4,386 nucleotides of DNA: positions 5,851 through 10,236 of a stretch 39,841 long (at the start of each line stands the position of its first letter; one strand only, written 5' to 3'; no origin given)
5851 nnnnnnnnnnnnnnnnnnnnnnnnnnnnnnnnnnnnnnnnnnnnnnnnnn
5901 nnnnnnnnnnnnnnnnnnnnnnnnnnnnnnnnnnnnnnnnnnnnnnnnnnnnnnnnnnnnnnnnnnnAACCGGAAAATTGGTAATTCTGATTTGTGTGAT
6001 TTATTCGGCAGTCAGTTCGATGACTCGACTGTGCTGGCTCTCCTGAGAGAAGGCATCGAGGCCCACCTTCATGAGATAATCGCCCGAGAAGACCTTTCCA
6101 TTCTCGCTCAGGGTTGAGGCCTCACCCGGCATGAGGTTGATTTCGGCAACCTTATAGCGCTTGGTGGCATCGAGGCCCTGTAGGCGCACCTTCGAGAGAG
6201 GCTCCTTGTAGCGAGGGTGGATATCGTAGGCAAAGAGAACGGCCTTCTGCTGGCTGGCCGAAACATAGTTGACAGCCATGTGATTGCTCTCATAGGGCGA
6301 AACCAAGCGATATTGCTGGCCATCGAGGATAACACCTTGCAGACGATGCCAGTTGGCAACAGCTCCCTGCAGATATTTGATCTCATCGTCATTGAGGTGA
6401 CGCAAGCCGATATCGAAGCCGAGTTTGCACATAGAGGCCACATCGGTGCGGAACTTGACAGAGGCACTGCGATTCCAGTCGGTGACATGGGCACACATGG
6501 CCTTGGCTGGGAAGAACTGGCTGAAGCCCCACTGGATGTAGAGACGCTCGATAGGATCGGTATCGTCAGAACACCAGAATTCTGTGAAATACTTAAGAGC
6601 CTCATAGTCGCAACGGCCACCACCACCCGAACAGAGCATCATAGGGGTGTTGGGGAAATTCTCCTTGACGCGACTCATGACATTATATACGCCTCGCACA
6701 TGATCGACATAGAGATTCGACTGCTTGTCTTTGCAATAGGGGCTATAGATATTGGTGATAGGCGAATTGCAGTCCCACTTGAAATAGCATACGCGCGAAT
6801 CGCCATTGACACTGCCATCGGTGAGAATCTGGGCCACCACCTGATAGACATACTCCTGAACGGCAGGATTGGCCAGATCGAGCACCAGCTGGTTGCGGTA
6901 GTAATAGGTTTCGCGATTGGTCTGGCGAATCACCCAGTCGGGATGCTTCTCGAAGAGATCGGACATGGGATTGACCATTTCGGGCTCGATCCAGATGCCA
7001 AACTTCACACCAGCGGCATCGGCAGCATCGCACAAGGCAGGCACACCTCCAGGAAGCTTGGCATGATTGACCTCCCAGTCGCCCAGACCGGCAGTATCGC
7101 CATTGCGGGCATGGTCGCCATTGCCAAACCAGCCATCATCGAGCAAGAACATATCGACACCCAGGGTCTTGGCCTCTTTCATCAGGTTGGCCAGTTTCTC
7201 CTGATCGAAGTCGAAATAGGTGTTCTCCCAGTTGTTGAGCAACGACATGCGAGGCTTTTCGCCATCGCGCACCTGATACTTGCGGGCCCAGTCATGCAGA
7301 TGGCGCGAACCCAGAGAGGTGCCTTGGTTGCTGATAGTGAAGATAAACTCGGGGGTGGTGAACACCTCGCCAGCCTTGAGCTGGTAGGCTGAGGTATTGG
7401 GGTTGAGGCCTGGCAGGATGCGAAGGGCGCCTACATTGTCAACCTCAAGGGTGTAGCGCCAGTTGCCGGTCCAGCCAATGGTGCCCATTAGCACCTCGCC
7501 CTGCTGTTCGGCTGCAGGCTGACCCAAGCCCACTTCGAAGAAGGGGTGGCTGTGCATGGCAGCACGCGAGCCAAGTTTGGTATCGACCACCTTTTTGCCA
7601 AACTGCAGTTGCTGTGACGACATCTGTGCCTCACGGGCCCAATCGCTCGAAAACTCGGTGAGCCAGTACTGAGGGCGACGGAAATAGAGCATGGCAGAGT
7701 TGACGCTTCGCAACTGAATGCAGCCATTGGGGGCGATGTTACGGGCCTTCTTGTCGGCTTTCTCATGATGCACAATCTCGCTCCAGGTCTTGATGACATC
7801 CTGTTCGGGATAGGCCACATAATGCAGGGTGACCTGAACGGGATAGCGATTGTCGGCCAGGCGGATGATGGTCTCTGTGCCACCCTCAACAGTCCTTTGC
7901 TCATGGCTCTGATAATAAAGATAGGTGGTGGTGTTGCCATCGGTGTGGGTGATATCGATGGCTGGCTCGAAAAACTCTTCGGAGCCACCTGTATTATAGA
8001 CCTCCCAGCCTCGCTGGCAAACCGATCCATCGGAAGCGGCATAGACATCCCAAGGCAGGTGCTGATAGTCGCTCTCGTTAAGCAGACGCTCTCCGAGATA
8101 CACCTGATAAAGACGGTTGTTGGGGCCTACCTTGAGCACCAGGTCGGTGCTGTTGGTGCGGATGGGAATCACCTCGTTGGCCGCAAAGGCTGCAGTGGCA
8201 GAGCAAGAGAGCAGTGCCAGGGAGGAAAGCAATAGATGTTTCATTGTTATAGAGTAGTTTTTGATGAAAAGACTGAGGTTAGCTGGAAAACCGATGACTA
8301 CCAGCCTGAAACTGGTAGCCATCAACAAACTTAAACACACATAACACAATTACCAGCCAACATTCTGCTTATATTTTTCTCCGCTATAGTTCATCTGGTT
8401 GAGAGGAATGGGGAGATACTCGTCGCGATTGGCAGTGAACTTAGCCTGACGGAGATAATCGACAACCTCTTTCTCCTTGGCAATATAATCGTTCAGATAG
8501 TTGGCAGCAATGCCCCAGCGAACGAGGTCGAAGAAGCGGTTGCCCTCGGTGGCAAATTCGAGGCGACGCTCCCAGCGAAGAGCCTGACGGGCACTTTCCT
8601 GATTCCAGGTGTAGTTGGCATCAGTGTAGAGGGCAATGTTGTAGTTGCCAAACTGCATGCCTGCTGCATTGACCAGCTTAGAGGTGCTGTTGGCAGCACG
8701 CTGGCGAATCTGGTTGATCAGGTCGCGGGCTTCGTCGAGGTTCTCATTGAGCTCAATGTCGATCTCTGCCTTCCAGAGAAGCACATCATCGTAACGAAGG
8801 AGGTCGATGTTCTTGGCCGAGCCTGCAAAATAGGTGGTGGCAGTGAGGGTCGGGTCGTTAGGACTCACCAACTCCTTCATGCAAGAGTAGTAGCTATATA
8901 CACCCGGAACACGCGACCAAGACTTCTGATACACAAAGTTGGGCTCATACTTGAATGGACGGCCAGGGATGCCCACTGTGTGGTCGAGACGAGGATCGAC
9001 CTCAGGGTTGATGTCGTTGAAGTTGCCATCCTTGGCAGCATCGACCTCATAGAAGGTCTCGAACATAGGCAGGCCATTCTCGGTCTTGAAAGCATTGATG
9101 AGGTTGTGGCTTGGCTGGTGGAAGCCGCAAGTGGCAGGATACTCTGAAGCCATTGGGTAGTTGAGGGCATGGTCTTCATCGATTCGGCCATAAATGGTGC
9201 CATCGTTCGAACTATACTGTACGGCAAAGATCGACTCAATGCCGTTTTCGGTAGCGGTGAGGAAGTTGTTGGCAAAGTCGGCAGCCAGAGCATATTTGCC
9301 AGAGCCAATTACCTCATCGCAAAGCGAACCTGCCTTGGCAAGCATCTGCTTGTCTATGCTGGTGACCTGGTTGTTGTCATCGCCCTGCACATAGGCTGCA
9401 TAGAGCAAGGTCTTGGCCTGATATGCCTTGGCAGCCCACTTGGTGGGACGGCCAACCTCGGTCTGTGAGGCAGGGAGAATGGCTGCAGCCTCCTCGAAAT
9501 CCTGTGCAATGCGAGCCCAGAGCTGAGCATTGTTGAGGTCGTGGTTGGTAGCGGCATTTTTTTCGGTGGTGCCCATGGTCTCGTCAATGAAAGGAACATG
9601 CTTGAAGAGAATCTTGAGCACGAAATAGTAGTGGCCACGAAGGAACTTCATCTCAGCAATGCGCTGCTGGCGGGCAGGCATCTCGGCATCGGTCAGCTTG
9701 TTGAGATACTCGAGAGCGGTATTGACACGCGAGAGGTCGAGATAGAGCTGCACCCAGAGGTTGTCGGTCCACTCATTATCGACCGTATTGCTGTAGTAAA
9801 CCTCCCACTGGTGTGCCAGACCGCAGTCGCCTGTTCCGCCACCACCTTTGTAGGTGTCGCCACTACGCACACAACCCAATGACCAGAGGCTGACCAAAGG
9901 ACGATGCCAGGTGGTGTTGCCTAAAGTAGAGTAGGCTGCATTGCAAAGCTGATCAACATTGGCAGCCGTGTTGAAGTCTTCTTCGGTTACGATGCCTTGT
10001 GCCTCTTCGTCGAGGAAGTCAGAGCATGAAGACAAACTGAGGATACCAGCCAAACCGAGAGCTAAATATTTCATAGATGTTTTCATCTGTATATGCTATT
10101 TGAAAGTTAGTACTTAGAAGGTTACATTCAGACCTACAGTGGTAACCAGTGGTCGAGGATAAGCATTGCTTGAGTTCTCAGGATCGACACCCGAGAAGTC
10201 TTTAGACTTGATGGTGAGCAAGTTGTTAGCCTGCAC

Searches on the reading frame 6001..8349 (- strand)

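Call 61: search_protein_families(library=pfam, proteins=[window:6001-8349:-], max_evalue=0.00001)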
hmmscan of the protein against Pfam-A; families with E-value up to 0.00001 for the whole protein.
window:6001-8349:- (782 aa): 3 families
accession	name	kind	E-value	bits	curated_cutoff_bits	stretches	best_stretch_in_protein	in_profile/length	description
PF02065.24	Melibiase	-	1.5e-99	333.7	27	1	330-674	2-344/347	Melibiase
PF16875.11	Glyco_hydro_36N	-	3.4e-52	177.9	27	1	79-325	2-253/253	Glycosyl hydrolase family 36 N-terminal domain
PF16874.11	Glyco_hydro_36C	-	1.4e-21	77.2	27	1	690-779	1-77/77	Glycosyl hydrolase family 36 C-terminal domain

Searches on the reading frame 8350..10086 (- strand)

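Call 61: search_protein_families(library=pfam, proteins=[window:8350-10086:-], max_evalue=0.00001)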
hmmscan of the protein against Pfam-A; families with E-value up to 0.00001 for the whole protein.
window:8350-10086:- (578 aa): 2 families
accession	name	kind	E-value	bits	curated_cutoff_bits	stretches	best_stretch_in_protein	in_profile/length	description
PF07980.17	SusD_RagB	-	3.3e-37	129.2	23.1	1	284-578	2-297/297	SusD family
PF14322.12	SusD-like_3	-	1.5e-18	68.1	27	1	23-228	1-191/191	Starch-binding associating with outer membrane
